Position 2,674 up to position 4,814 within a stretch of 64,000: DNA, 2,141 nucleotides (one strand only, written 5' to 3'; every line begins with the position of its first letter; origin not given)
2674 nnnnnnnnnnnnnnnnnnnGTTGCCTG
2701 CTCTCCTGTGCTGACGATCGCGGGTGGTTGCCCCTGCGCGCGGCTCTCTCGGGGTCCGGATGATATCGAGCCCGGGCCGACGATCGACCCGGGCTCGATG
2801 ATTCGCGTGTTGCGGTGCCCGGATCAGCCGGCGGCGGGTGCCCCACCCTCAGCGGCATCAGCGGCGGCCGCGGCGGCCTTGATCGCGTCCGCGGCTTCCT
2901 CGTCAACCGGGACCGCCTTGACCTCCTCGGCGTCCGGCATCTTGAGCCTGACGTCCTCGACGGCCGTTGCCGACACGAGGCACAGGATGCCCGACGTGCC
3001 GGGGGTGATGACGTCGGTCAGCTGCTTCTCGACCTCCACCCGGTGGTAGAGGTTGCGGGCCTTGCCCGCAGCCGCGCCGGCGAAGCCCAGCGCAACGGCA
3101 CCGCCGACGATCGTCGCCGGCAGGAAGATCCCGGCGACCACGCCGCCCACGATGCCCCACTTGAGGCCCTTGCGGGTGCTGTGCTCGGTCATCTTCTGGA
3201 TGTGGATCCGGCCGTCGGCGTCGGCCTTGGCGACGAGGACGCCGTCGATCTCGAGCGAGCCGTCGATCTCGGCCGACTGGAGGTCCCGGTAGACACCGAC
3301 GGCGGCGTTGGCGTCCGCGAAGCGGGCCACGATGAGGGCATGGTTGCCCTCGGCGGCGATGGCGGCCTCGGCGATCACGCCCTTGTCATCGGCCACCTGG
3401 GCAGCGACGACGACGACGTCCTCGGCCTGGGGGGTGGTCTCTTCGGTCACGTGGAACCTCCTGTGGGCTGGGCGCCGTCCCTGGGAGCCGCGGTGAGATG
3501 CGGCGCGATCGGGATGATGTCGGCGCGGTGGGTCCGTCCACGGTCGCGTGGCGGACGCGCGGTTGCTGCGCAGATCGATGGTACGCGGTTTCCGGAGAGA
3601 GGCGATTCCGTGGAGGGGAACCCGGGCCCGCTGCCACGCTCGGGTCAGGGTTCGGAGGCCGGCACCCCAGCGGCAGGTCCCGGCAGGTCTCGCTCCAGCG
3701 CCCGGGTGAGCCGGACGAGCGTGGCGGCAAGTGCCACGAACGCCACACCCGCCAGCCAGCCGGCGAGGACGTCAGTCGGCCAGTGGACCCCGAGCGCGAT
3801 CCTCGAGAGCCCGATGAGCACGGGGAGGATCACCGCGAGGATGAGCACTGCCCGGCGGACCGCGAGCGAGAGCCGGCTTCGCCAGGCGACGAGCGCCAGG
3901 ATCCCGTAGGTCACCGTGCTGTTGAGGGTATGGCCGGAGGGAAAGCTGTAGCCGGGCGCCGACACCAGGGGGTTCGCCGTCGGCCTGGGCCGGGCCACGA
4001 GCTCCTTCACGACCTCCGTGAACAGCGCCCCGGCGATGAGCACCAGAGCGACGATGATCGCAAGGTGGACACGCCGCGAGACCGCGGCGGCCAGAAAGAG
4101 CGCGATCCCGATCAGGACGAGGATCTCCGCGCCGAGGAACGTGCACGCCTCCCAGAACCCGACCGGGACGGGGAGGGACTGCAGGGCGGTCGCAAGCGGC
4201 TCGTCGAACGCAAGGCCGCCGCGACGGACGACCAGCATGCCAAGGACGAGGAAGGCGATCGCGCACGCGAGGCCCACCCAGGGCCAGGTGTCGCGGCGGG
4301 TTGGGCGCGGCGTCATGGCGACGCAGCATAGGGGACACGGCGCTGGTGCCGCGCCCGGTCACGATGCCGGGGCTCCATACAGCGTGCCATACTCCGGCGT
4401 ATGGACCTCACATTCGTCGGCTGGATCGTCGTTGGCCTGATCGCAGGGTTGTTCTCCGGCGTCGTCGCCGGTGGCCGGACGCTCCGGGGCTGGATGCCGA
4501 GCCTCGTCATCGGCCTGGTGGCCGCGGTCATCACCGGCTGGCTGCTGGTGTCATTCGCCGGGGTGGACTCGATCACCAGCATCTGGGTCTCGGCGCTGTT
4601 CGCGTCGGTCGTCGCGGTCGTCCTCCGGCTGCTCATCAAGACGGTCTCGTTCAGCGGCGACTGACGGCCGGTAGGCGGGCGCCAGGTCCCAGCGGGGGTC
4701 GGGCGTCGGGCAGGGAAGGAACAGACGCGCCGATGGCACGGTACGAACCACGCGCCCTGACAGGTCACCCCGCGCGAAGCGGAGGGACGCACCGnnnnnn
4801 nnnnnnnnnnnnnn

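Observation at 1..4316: Five-gene minus-strand cluster: three DUF1269-type proteins, a TMEM175-like channel and a PAP2 phosphatase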

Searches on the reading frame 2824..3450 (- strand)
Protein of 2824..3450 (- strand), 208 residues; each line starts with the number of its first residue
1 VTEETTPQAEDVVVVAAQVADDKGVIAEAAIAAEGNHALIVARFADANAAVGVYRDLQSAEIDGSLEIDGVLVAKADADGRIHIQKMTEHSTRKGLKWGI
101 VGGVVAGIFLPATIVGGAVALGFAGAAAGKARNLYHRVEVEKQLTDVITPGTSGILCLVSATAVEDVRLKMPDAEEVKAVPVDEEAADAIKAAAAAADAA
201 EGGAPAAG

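Call 6: search_protein_families(library=pfam, proteins=[window:2824-3450:-], max_evalue=0.01)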
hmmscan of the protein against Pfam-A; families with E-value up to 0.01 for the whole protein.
window:2824-3450:- (208 aa): 1 family
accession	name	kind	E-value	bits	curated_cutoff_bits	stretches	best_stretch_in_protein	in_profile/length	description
PF06897.17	DUF1269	-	3.6e-06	27.7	26.9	1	98-191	3-96/100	Protein of unknown function (DUF1269)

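Call 7: search_protein_families(library=ncbifam, proteins=[window:2824-3450:-], max_evalue=0.01)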
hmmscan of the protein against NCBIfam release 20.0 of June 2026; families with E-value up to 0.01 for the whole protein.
window:2824-3450:- (208 aa): 0 families

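Call 24: search_solved_structures(query=window:2824-3450:-, max_evalue=1)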
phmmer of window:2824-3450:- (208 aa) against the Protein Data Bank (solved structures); distinct sequences matched with E-value up to 1: 0.

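Call 28: find_homologous_proteins(query=window:2824-3450:-, max_evalue=0.001)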
Query window:2824-3450:- (208 aa): 665 proteins with E <= 0.001 among 8000 candidates; the best 120 are listed.
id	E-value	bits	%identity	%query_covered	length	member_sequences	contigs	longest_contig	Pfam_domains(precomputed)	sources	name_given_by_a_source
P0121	4.4e-120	416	100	100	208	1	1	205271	PF06897.18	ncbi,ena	-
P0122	1.3e-114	398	97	100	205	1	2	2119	PF06897.18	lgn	-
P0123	8.4e-112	389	94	100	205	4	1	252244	PF06897.18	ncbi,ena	-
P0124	3.6e-110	384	95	89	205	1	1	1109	PF06897.18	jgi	-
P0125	2.2e-102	358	88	89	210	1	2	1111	PF06897.18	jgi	jgi:uncharacterized membrane protein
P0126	8.7e-102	356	89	89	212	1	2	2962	PF06897.18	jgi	jgi:uncharacterized membrane protein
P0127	5.7e-101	354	86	89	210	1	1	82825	PF06897.18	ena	-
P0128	1.5e-100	352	87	89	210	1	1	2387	PF06897.18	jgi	jgi:uncharacterized membrane protein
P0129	1.0e-99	350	86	90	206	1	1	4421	PF06897.18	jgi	jgi:uncharacterized membrane protein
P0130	3.0e-99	348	87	89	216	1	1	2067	PF06897.18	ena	-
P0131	4.5e-99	347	88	88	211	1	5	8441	PF06897.18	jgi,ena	-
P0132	5.7e-99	347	86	89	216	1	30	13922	PF06897.18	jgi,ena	jgi:uncharacterized membrane protein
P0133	6.1e-99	347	85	89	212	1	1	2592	PF06897.18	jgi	jgi:uncharacterized membrane protein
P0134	7.3e-99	347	86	89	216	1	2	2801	PF06897.18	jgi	-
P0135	7.6e-99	347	88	88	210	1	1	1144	PF06897.18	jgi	jgi:uncharacterized membrane protein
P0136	7.7e-99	347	85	90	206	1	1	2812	PF06897.18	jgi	jgi:uncharacterized membrane protein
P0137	8.5e-99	347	87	88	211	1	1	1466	PF06897.18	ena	-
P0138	9.3e-99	346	86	89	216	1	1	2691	PF06897.18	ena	-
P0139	1.0e-98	346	85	90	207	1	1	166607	PF06897.18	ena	-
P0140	1.2e-98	346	85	89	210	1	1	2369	PF06897.18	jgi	jgi:uncharacterized membrane protein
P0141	1.6e-98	346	85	89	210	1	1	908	PF06897.18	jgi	-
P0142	2.0e-98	345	86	89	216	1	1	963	PF06897.18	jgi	jgi:uncharacterized membrane protein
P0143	4.0e-98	344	86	89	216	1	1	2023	PF06897.18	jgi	-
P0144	4.2e-98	344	86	89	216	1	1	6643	PF06897.18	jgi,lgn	-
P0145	4.8e-98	344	85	92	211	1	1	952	PF06897.18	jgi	jgi:uncharacterized membrane protein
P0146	5.2e-98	344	86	89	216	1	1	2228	PF06897.18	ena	-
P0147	6.6e-98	344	84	90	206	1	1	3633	PF06897.18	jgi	jgi:uncharacterized membrane protein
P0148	1.2e-97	343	85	89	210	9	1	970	PF06897.18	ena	-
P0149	1.7e-97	342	84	90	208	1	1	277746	PF06897.18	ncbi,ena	-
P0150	1.7e-97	342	87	89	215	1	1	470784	PF06897.18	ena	-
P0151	1.9e-97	342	86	88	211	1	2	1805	PF06897.18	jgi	-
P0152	2.1e-97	342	86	89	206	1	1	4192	PF06897.18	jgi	jgi:uncharacterized membrane protein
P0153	3.0e-97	342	85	89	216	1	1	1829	PF06897.18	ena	-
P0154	1.6e-96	339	83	89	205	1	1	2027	PF06897.18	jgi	jgi:uncharacterized membrane protein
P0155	2.8e-96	338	83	92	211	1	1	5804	PF06897.18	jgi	jgi:uncharacterized membrane protein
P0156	3.2e-96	338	84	89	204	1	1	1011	PF06897.18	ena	-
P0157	4.1e-96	338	84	89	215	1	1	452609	PF06897.18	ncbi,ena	-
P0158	6.9e-96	337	84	89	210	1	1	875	PF06897.18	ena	-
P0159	1.7e-95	336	82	89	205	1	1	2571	PF06897.18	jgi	jgi:uncharacterized membrane protein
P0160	1.7e-95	336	83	89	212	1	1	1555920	PF06897.18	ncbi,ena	-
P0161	3.3e-95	335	85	89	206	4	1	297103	PF06897.18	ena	-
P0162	4.5e-95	334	83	89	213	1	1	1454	PF06897.18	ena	-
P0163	6.4e-95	334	84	89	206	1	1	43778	PF06897.18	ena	-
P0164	9.5e-95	333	83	89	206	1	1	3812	PF06897.18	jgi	jgi:uncharacterized membrane protein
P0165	1.0e-94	333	84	89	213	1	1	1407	PF06897.18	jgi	jgi:uncharacterized membrane protein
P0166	1.1e-94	333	83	89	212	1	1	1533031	PF06897.18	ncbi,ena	-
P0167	2.0e-94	332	81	89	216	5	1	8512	PF06897.18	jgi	jgi:uncharacterized membrane protein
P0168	2.3e-94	332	84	78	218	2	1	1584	PF06897.18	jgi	jgi:uncharacterized membrane protein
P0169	5.6e-94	331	83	88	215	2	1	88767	PF06897.18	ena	-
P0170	5.8e-94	331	81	89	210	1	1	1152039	PF06897.18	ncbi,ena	-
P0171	7.0e-94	331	83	78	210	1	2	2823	PF06897.18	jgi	-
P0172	8.9e-94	330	81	88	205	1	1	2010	PF06897.18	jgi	jgi:uncharacterized membrane protein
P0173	1.2e-93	330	82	89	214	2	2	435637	PF06897.18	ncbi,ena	-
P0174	1.6e-93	329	83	78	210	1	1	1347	PF06897.18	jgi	-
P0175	2.0e-93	329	81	89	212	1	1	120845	PF06897.18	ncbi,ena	-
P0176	3.4e-93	328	82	89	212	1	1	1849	PF06897.18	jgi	jgi:uncharacterized membrane protein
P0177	1.2e-92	327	81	89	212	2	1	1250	PF06897.18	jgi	jgi:uncharacterized membrane protein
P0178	1.6e-92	326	81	89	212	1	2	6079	PF06897.18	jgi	jgi:uncharacterized membrane protein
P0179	2.6e-92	325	81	92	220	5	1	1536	PF06897.18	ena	-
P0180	2.6e-92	325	79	89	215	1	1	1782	PF06897.18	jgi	jgi:uncharacterized membrane protein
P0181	4.0e-92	325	79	89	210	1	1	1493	PF06897.18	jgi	-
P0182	1.3e-91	323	79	92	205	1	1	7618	PF06897.18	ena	-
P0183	1.3e-91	323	80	89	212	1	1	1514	PF06897.18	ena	-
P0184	1.4e-91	323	81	89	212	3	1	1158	PF06897.18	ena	-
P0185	1.4e-91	323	79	89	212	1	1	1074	PF06897.18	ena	-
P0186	1.5e-91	323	83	84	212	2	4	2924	PF06897.18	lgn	-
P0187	2.8e-91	322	81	89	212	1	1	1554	PF06897.18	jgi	jgi:uncharacterized membrane protein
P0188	3.3e-91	322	81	89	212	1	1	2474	PF06897.18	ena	-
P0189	3.4e-91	322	78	92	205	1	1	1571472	PF06897.18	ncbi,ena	-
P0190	4.3e-91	321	79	89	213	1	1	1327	PF06897.18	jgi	jgi:uncharacterized membrane protein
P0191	5.1e-91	321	79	89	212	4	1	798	PF06897.18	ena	-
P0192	5.6e-91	321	79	89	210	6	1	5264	PF06897.18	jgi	-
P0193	7.5e-91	321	81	89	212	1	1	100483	PF06897.18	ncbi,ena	-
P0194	9.7e-91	320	82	89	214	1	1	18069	PF06897.18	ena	-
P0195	9.8e-91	320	80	89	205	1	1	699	PF06897.18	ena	-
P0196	1.0e-90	320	80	89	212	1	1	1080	PF06897.18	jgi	jgi:uncharacterized membrane protein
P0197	1.7e-90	320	82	89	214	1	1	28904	PF06897.18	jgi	jgi:uncharacterized membrane protein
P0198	2.2e-90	319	82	78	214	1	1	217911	PF06897.18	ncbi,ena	-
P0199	3.4e-90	319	79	89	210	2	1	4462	PF06897.18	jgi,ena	-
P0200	4.6e-90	318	79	89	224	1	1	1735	PF06897.18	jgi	jgi:uncharacterized membrane protein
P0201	4.6e-90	318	79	89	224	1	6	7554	PF06897.18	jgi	jgi:uncharacterized membrane protein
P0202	7.7e-90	317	79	89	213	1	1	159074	PF06897.18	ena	-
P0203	8.2e-90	317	79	89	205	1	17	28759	PF06897.18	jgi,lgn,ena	-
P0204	9.8e-90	317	79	89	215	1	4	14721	PF06897.18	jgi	jgi:uncharacterized membrane protein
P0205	1.0e-89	317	78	89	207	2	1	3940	PF06897.18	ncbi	-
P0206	1.5e-89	316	81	89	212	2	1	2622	PF06897.18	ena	-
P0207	1.9e-89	316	80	89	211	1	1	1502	PF06897.18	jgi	jgi:uncharacterized membrane protein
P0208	2.1e-89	316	81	92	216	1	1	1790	PF06897.18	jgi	-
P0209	2.9e-89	316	80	79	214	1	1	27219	PF06897.18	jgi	jgi:uncharacterized membrane protein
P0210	3.9e-89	315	82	89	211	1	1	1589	PF06897.18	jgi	-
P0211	8.2e-89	314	77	89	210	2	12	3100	PF06897.18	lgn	-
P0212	9.3e-89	314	81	89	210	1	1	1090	PF06897.18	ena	-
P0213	1.1e-88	314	79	88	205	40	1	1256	PF06897.18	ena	-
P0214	1.8e-88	313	79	88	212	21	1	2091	PF06897.18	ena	-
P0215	3.9e-88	312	78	89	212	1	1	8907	PF06897.18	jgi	jgi:uncharacterized membrane protein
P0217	5.5e-88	311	79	89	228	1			PF06897.18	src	-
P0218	8.2e-88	311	78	89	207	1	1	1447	PF06897.18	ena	-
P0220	2.6e-87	309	77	89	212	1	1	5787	PF06897.18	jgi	jgi:uncharacterized membrane protein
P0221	1.1e-86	307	77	89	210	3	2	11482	PF06897.18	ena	-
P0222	1.3e-86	307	79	92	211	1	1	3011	PF06897.18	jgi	jgi:uncharacterized membrane protein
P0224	1.9e-86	306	77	89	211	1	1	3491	PF06897.18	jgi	jgi:uncharacterized membrane protein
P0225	4.5e-86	305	78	89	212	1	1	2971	PF06897.18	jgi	-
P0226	7.9e-86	304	77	89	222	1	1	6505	PF06897.18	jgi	jgi:uncharacterized membrane protein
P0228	2.3e-85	303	75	89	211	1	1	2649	PF06897.18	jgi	jgi:uncharacterized membrane protein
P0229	2.7e-85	303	77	92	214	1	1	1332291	PF06897.18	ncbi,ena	-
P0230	2.7e-85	303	75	89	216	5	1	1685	PF06897.18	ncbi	-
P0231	4.7e-85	302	76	100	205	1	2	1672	PF06897.18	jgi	jgi:uncharacterized membrane protein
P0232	5.0e-85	302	74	89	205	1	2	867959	PF06897.18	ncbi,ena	-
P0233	5.8e-85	302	76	92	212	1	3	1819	PF06897.18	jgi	jgi:uncharacterized membrane protein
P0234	8.2e-85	301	75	84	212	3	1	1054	PF06897.18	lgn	-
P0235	1.0e-84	301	76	89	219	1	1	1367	PF06897.18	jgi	jgi:uncharacterized membrane protein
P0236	1.0e-84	301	77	89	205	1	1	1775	PF06897.18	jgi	jgi:uncharacterized membrane protein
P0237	1.1e-84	301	78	89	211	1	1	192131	PF06897.18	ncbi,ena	-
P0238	1.5e-84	300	74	89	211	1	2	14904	PF06897.18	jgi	jgi:uncharacterized membrane protein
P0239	2.2e-84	300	76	89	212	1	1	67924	PF06897.18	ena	-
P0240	3.2e-84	299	75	89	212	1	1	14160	PF06897.18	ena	-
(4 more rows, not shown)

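Call 29: find_encoding_contigs(protein=P0121, flank=10000, max_places=3)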
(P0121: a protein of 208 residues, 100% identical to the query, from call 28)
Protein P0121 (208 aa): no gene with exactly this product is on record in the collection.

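Call 30: list_cluster_members(proteins=[P0121, P0002, P0007])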
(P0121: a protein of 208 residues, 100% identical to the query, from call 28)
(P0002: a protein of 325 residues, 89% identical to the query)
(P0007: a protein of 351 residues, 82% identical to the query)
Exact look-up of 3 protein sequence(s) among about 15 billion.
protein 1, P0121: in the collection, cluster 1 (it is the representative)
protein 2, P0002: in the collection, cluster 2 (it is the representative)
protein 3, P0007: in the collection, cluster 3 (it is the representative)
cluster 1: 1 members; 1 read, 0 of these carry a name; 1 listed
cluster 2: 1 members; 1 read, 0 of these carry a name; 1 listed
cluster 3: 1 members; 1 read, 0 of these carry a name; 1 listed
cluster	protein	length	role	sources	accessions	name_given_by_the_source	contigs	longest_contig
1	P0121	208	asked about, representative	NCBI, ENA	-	-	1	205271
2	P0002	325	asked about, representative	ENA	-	-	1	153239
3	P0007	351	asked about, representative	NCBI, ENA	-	-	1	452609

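Call 49: predict_structure(alignment_id=A3)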
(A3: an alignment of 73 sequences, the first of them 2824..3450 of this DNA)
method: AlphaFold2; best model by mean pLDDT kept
length: 208 residues; sequences in the alignment: 73
mean_pLDDT: 58.4   pTM: 0.56
mean pLDDT of the five models: 58.4, 57.8, 55.8, 55.3, 53.1
residues with pLDDT >= 90: 14; 70-90: 70; 50-70: 25; < 50: 99
segments of 3 or more residues with pLDDT < 50: 1-34, 90-103, 105-142, 196-208
pLDDT, mean of each block of 10 residues (from residue 1): 34 30 34 61 90 89 82 78 66 42 45 32 28 36 65 85 88 87 65 50 36
secondary structure, 60 per line:
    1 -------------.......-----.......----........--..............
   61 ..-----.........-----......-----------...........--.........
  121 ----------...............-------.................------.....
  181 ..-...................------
elements in order: E14-20 E26-32 E37-44 H47-62 E68-76 E82-87 H99-109 H112-120 H131-145 E153-160 H161-169 E176-182 H184-202

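Call 63: search_protein_families(library=padloc, proteins=[window:2824-3450:-], max_evalue=0.01)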
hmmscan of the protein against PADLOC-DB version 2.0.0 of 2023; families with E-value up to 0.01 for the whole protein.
window:2824-3450:- (208 aa): 0 families

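Call 77: find_encoding_contigs(protein=P0123, flank=10000, max_places=2)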
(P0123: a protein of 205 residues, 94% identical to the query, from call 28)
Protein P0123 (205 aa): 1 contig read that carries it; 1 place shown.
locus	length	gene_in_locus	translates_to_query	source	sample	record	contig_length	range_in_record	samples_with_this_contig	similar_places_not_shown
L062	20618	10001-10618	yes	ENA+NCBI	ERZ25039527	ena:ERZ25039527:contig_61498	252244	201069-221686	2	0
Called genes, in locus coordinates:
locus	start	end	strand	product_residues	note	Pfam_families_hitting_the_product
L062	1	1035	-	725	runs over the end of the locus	PF04020:Phage_holin_4_2, PF03109:ABC1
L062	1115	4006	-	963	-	PF00916:Sulfate_transp, PF01740:STAS, PF13466:STAS_2 (weak), PF03793:PASTA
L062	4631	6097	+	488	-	PF04055:Radical_SAM, PF13186:SPASM, PF02810:SEC-C (weak)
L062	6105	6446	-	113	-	-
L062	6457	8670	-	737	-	PF01594:AI-2E_transport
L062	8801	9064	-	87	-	-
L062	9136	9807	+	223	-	PF01569:PAP2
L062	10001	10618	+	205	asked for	PF06897:DUF1269 (weak)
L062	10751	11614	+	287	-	-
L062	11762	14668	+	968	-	PF06897:DUF1269, PF00884:Sulfatase, PF16347:SGSH_C (weak)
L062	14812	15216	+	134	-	-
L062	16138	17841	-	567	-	PF00916:Sulfate_transp, PF16983:MFS_MOT1 (weak), PF01740:STAS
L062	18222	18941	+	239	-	PF12844:HTH_19 (weak), PF13560:HTH_31, PF13744:HTH_37 (weak), PF01381:HTH_3, PF04545:Sigma70_r4 (weak), PF13413:HTH_25 (faint), PF13443:HTH_26 (weak)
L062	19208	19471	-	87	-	-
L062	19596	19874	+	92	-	-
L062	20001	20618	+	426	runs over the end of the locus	PF00999:Na_H_Exchanger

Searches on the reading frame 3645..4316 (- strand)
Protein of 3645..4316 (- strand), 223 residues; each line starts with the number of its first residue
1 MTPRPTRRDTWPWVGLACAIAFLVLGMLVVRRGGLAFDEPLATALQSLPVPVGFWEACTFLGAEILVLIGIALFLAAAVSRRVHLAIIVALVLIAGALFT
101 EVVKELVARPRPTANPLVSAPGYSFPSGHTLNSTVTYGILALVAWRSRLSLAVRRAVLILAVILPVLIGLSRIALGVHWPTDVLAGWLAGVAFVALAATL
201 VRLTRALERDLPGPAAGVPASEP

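Call 6: search_protein_families(library=pfam, proteins=[window:3645-4316:-], max_evalue=0.01)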
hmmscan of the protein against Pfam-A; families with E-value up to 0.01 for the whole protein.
window:3645-4316:- (223 aa): 2 families
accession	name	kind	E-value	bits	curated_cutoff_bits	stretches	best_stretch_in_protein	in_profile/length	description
PF01569.27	PAP2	-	4.2e-22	78.7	27.2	1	87-201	3-125/130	PAP2 superfamily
PF14378.12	PAP2_3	-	2.9e-05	24.4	27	1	58-195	64-189/190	PAP2 superfamily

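Call 7: search_protein_families(library=ncbifam, proteins=[window:3645-4316:-], max_evalue=0.01)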
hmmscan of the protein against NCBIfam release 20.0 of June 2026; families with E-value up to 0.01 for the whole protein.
window:3645-4316:- (223 aa): 3 families
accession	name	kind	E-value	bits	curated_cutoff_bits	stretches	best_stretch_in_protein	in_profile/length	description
NF047884.1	UdeprDiPSep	equivalog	4.4e-16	59.3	250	1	69-200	60-186/188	undecaprenyl-diphosphatase SepP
NF007975.0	PRK10699.1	equivalog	3.4e-10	39.7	261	1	121-202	155-231/254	phosphatidylglycerophosphatase B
NF008813.0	PRK11837.1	equivalog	2e-09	37.7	229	1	69-198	41-169/202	undecaprenyl-diphosphate phosphatase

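Call 63: search_protein_families(library=padloc, proteins=[window:3645-4316:-], max_evalue=0.01)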
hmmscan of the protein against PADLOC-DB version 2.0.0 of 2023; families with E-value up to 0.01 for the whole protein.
window:3645-4316:- (223 aa): 0 families

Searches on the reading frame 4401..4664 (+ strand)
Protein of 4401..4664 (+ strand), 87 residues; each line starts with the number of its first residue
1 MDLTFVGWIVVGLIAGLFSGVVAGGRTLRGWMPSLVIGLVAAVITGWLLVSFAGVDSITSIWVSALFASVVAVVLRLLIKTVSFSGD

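Call 6: search_protein_families(library=pfam, proteins=[window:4401-4664:+], max_evalue=0.01)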
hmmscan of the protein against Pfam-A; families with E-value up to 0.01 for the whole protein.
window:4401-4664:+ (87 aa): 1 family
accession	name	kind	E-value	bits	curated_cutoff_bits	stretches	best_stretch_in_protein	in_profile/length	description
PF17647.6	DUF5518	-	0.00052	20.5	27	1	6-77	24-93/116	Family of unknown function (DUF5518)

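Call 7: search_protein_families(library=ncbifam, proteins=[window:4401-4664:+], max_evalue=0.01)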
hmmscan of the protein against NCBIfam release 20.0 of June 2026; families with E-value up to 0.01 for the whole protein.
window:4401-4664:+ (87 aa): 1 family
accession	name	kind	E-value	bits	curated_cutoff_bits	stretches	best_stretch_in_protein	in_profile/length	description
NF007771.0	PRK10457.1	equivalog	0.00011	22.7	129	1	5-79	3-76/82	hypothetical protein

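Call 62: search_protein_families(library=pfam, proteins=[window:4401-4664:+], max_evalue=5)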
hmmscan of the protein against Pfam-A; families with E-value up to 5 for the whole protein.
window:4401-4664:+ (87 aa): 2 families
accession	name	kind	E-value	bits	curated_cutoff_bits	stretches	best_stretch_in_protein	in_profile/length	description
PF17647.6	DUF5518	-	0.00052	20.5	27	1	6-77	24-93/116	Family of unknown function (DUF5518)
PF14012.11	DUF4229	-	4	8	27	0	40-75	12-45/68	Protein of unknown function (DUF4229)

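Call 63: search_protein_families(library=padloc, proteins=[window:4401-4664:+], max_evalue=0.01)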
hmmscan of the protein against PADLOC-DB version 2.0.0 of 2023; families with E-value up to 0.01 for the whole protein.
window:4401-4664:+ (87 aa): 0 families
